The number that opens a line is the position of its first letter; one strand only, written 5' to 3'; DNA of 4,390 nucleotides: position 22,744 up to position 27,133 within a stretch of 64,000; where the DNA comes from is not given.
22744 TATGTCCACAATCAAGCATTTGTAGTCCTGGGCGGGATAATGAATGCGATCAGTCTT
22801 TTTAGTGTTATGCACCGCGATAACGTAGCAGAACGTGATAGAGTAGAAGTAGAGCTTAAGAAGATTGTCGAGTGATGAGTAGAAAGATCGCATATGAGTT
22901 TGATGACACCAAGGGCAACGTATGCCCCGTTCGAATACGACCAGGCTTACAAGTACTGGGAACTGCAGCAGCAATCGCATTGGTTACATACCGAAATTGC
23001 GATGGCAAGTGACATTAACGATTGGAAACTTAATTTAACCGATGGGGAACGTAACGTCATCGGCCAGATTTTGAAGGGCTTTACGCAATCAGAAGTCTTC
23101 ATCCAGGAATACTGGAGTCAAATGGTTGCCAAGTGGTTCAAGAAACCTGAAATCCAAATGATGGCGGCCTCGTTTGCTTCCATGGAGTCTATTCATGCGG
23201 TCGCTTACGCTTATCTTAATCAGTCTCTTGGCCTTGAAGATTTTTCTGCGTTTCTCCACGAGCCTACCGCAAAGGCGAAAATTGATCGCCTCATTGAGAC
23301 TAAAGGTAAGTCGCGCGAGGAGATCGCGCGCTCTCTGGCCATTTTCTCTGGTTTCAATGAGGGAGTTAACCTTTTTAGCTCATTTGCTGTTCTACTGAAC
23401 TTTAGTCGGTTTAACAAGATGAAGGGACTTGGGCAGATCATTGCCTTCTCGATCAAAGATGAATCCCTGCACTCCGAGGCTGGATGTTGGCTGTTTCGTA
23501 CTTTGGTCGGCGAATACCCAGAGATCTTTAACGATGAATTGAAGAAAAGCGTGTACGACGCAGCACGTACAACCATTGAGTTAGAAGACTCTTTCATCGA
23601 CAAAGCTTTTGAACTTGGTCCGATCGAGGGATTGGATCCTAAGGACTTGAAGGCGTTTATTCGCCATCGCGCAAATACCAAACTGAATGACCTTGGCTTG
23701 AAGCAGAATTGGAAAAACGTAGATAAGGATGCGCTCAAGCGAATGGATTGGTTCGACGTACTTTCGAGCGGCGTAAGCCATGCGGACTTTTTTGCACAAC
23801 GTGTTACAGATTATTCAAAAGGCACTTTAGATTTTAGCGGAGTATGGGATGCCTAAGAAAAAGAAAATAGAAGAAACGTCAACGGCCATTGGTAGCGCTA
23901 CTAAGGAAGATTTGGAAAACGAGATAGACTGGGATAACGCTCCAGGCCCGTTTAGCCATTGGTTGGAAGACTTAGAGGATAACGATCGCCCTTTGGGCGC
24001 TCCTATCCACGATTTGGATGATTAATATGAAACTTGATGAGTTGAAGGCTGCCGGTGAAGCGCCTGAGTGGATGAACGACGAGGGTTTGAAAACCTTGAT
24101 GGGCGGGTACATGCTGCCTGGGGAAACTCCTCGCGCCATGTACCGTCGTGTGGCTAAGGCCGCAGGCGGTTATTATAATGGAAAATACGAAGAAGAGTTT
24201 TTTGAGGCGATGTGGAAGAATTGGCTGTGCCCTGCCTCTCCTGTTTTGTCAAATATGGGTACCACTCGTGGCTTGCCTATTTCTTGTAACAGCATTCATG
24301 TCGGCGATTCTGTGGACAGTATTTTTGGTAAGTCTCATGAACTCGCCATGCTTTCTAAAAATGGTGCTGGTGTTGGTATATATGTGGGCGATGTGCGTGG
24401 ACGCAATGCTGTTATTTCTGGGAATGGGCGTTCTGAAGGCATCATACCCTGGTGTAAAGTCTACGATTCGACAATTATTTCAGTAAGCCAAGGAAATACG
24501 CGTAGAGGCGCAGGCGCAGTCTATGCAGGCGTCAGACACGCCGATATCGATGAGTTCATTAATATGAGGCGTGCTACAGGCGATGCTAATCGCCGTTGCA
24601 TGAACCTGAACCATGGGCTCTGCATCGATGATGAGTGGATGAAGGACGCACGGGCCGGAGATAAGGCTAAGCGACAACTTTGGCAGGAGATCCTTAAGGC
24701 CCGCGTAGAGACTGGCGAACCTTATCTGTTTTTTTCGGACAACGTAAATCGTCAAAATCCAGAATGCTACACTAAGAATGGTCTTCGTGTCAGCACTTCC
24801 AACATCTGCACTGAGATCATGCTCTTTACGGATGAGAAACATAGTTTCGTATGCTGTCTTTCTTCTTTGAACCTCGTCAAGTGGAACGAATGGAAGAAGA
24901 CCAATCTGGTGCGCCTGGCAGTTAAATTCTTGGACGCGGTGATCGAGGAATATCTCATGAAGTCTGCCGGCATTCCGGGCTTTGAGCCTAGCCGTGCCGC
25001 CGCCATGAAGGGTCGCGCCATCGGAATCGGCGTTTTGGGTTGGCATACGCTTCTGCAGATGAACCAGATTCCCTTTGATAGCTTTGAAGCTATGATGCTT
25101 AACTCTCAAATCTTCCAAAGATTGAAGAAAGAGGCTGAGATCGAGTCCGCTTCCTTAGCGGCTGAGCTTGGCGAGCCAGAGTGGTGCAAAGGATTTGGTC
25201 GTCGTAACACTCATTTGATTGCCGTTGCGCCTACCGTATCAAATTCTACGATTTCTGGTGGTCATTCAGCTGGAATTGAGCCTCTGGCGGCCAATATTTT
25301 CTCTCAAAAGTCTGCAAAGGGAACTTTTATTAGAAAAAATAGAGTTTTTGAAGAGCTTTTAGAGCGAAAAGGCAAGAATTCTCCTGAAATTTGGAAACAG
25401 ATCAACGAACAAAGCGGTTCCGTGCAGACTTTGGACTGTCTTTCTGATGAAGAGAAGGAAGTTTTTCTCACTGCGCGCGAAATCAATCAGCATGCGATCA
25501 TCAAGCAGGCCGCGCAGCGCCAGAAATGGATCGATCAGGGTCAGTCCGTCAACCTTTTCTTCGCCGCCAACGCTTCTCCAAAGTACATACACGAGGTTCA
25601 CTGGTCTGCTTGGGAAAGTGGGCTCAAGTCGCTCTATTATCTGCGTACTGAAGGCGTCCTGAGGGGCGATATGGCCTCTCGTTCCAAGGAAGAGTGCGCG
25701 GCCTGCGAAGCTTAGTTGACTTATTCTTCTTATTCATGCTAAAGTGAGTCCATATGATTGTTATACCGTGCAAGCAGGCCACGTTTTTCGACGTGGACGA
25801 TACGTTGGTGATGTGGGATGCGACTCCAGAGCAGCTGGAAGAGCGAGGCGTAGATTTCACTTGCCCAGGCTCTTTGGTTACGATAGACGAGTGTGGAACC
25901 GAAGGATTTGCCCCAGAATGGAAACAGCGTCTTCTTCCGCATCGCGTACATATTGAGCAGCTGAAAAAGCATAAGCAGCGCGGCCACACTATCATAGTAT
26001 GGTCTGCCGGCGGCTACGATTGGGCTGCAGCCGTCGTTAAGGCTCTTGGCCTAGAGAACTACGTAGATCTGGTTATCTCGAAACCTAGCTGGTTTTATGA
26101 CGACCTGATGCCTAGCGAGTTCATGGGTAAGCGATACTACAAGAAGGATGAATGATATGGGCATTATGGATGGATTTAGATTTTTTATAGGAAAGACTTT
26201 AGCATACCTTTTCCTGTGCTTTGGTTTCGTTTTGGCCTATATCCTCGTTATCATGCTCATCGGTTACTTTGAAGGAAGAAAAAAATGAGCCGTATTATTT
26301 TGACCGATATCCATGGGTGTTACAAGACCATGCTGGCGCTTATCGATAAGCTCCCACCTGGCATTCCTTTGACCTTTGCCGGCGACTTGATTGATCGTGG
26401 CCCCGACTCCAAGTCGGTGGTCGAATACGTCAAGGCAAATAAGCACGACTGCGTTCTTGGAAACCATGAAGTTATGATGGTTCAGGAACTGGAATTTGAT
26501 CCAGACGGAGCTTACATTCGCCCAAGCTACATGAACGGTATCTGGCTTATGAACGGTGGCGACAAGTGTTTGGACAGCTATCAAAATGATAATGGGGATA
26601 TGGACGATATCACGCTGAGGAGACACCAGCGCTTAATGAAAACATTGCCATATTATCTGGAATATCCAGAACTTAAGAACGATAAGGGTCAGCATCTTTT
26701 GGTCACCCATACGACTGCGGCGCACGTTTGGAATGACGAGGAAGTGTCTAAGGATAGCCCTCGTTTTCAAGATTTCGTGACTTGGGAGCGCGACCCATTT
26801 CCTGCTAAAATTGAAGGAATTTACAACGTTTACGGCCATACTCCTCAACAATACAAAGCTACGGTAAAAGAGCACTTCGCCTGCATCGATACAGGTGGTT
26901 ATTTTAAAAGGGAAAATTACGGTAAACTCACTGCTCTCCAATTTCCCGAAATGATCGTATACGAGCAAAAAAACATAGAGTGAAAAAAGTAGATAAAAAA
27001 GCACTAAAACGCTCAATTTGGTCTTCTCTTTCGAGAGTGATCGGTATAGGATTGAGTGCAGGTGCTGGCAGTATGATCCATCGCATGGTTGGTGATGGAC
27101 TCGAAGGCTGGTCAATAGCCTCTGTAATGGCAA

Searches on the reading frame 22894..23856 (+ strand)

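Call 100: search_protein_families(library=pfam, proteins=[window:22894-23856:+], max_evalue=0.0001)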
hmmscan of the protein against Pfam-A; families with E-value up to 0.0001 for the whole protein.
window:22894-23856:+ (320 aa): 1 family
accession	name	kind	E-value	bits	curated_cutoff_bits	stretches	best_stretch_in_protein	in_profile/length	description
PF00268.27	Ribonuc_red_sm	-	3e-65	220.8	33.6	1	8-275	2-276/281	Ribonucleotide reductase, small chain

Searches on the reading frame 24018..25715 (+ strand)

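Call 9: search_protein_families(library=phrogs, proteins=[window:24018-25715:+], max_evalue=0.00001)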
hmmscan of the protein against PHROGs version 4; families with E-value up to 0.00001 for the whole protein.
window:24018-25715:+ (565 aa): 11 families
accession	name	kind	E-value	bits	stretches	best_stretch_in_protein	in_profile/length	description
phrog_84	-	DNA, RNA and nucleotide metabolism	3.6e-165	552.6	1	23-564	202-795/975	ribonucleoside-diphosphate reductase large subunit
phrog_30939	-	DNA, RNA and nucleotide metabolism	1.2e-111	375.2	1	7-563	402-976/977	ribonucleotide reductase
phrog_3844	-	moron, auxiliary metabolic gene and host takeover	3.2e-58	198.7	2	390-564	307-450/451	NrdA-like aerobic NDP reductase large subunit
phrog_3987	-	DNA, RNA and nucleotide metabolism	1.3e-49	170.1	2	36-213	165-346/467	ribonucleotide reductase large subunit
phrog_12229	-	DNA, RNA and nucleotide metabolism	5.9e-49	167.9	2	14-160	2-149/577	ribonucleotide reductase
phrog_29665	-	unknown function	5.7e-30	105.3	1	268-405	1-150/150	-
phrog_33412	-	unknown function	5.6e-24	85.5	1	433-544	10-122/140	-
phrog_22953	-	DNA, RNA and nucleotide metabolism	9.8e-21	75.7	1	121-212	2-94/201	ribonucleotide reductase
phrog_367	-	DNA, RNA and nucleotide metabolism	6.8e-14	52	1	156-541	276-648/701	ribonucleotide reductase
phrog_6132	-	DNA, RNA and nucleotide metabolism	2.1e-11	44.7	1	60-190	187-317/530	ribonucleotide reductase large subunit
phrog_10616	-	DNA, RNA and nucleotide metabolism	4.1e-07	31.2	0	481-563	13-109/111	ribonucleotide reductase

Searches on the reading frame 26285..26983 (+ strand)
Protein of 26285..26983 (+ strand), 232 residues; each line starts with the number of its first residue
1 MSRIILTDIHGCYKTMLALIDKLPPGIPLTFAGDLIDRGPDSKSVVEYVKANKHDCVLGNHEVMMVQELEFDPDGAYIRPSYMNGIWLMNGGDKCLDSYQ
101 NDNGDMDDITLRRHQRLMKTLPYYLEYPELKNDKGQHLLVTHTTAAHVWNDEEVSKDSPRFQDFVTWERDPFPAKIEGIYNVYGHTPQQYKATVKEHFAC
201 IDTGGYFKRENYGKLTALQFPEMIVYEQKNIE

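Call 100: search_protein_families(library=pfam, proteins=[window:26285-26983:+], max_evalue=0.0001)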
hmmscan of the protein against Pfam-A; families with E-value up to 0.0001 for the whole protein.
window:26285-26983:+ (232 aa): 1 family
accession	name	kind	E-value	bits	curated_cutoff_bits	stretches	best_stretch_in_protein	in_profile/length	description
PF00149.33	Metallophos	-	4.1e-12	47.4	21.5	1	4-186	4-188/191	Calcineurin-like phosphoesterase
